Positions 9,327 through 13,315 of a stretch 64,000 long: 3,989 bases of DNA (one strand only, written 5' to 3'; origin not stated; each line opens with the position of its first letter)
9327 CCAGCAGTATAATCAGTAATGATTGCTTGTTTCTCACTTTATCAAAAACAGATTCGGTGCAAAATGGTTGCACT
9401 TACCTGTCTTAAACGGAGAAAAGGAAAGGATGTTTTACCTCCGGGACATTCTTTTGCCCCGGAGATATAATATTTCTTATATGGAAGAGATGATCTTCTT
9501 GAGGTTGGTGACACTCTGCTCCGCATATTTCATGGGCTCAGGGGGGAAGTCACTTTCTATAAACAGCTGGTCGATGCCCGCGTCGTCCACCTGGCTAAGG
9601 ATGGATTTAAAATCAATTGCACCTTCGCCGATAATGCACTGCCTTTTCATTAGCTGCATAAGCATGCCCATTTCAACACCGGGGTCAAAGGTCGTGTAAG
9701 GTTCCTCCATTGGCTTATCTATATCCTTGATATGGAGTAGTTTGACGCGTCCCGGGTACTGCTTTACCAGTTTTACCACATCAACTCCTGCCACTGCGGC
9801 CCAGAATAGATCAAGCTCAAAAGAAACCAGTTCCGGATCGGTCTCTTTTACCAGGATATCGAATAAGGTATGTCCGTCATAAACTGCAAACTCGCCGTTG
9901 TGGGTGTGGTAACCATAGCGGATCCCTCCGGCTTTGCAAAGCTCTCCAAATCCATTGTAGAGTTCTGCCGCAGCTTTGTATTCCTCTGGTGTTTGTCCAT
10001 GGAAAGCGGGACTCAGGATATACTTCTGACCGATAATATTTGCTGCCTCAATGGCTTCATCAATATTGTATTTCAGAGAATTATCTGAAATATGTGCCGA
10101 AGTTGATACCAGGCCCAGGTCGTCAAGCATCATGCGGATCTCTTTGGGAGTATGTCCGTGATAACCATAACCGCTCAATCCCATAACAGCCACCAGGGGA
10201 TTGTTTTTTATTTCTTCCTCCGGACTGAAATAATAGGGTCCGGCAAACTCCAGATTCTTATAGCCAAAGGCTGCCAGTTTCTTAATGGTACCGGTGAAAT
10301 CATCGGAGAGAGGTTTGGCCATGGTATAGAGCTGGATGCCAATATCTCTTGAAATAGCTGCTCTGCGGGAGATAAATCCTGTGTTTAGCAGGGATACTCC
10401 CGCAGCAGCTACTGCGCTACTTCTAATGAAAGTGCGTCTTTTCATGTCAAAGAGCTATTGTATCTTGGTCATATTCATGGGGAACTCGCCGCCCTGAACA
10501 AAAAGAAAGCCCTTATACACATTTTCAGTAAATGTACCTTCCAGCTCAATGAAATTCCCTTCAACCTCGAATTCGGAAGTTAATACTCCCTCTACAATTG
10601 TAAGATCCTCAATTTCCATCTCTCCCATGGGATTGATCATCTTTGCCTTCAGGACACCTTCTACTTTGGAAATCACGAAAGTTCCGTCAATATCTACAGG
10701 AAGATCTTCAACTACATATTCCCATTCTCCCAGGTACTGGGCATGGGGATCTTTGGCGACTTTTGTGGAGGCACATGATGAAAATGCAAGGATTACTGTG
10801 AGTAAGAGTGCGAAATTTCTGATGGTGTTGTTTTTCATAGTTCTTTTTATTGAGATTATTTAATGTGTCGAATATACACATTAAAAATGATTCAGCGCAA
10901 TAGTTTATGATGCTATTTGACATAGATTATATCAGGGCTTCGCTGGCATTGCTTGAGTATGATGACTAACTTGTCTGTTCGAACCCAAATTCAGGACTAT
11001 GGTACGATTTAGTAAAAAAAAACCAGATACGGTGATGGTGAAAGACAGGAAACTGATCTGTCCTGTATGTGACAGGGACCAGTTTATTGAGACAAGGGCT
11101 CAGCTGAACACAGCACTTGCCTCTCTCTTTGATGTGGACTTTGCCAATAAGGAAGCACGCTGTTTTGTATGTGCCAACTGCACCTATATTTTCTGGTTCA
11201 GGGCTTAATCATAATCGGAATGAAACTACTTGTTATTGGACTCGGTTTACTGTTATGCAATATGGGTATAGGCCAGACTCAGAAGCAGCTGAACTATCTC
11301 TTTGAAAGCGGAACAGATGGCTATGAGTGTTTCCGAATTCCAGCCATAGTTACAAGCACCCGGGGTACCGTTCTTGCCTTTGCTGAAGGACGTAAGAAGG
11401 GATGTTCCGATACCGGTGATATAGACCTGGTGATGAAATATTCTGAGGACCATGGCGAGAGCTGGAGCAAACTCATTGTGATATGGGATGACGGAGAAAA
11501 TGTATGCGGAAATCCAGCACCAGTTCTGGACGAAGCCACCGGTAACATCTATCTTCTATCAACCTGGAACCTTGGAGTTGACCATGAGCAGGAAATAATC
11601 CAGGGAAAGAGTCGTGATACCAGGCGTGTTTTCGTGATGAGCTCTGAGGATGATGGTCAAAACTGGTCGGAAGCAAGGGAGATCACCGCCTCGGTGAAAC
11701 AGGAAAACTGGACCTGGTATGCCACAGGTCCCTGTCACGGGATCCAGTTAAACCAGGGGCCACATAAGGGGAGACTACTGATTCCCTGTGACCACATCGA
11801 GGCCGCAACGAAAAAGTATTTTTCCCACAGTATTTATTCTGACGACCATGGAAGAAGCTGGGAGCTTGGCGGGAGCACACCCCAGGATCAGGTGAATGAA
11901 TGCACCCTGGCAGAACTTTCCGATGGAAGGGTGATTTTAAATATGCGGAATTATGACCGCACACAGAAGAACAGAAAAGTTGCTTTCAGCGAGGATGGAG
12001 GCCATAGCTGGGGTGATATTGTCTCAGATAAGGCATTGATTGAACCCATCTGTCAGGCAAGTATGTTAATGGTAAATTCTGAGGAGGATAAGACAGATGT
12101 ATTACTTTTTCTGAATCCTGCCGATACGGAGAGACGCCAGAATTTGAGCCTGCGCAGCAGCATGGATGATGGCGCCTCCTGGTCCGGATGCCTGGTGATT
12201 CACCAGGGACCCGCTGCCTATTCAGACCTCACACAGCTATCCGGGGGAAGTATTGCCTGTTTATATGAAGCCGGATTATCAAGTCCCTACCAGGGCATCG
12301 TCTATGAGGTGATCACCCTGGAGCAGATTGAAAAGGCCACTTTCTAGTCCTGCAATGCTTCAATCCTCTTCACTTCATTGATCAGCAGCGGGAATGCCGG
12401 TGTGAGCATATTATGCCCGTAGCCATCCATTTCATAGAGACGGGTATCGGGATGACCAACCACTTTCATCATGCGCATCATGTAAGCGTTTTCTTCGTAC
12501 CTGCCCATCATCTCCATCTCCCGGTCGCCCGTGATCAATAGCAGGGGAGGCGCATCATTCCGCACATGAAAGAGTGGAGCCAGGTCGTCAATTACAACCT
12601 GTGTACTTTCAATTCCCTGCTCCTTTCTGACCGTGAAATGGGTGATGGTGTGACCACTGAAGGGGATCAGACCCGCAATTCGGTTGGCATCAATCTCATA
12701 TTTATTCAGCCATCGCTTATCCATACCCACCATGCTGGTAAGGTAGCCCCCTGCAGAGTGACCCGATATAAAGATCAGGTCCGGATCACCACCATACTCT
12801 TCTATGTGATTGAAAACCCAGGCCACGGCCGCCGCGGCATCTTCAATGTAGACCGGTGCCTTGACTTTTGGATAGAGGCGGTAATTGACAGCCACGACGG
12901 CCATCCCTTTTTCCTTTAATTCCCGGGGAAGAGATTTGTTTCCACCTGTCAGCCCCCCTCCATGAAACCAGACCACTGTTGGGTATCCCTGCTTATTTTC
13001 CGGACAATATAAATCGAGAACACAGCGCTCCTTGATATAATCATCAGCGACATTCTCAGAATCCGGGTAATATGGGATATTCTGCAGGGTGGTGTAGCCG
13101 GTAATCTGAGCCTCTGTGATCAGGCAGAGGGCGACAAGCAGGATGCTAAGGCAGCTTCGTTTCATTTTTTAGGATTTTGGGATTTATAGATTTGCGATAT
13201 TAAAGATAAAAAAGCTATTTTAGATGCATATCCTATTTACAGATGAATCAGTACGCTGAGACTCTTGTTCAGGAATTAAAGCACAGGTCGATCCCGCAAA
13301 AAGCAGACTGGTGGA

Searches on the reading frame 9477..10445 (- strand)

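Call 87: search_protein_families(library=pfam, proteins=[window:9477-10445:-], max_evalue=0.01)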
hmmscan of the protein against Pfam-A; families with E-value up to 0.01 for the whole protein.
window:9477-10445:- (322 aa): 2 families
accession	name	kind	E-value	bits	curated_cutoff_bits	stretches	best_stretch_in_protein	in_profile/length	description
PF01261.30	AP_endonuc_2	-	1.3e-14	54.9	31.1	1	57-316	4-247/249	Xylose isomerase-like TIM barrel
PF10518.14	TAT_signal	-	0.0088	16.4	22.7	1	1-19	2-20/21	TAT (twin-arginine translocation) pathway signal sequence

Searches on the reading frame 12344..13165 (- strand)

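Call 87: search_protein_families(library=pfam, proteins=[window:12344-13165:-], max_evalue=0.01)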
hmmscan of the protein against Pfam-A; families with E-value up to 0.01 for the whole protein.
window:12344-13165:- (273 aa): 5 families
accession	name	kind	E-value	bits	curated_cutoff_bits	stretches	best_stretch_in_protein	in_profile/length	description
PF20434.5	BD-FAE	-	3.5e-27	95.7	26.8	1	50-214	1-198/215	BD-FAE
PF07859.19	Abhydrolase_3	-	4e-19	69.6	25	1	64-164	1-101/210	alpha/beta hydrolase fold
PF00135.34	COesterase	-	1.4e-16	61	27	1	41-183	80-230/515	Carboxylesterase family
PF00326.27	Peptidase_S9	-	2.5e-08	34.1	22.6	1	109-256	47-192/213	Prolyl oligopeptidase family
PF07224.18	Chlorophyllase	-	0.0079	15.5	26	0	52-171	33-155/301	Chlorophyllase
